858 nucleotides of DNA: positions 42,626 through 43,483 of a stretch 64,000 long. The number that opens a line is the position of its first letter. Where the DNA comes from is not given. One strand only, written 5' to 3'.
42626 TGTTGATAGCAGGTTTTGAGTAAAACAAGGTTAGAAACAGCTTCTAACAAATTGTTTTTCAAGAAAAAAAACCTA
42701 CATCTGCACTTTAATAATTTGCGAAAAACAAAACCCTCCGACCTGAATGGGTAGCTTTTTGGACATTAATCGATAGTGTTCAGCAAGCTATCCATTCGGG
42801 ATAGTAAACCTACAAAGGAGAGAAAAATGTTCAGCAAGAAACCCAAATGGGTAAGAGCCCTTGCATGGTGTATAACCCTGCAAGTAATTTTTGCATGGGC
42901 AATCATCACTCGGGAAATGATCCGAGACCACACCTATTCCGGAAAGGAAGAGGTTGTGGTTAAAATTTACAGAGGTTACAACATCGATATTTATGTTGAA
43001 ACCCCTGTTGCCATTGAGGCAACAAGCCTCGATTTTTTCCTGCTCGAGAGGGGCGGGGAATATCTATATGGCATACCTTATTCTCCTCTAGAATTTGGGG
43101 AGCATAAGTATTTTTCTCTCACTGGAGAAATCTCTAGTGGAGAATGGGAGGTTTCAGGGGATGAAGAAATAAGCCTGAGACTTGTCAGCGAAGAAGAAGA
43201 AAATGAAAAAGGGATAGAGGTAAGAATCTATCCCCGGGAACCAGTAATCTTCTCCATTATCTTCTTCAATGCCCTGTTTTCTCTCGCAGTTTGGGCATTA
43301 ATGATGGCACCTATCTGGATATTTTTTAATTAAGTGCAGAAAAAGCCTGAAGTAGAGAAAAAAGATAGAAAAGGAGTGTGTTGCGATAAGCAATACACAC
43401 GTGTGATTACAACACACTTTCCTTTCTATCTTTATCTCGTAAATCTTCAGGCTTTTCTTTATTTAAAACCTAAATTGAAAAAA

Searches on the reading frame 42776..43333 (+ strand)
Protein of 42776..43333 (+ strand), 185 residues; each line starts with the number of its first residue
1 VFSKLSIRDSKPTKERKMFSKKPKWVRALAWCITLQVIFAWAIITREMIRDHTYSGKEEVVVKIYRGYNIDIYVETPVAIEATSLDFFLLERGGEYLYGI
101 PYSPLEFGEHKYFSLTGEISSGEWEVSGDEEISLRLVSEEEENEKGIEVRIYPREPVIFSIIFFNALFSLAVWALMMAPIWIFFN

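Call 4: search_protein_families(library=pfam, proteins=[window:42776-43333:+], max_evalue=0.01)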
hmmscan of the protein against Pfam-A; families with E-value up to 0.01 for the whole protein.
window:42776-43333:+ (185 aa): 0 families

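Call 6: search_protein_families(library=padloc, proteins=[window:42776-43333:+], max_evalue=0.01)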
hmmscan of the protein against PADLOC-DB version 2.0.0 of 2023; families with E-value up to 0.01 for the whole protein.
window:42776-43333:+ (185 aa): 0 families

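Call 42: search_protein_families(library=phrogs, proteins=[window:42776-43333:+], max_evalue=0.01)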
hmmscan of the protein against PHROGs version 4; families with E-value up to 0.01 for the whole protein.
window:42776-43333:+ (185 aa): 0 families
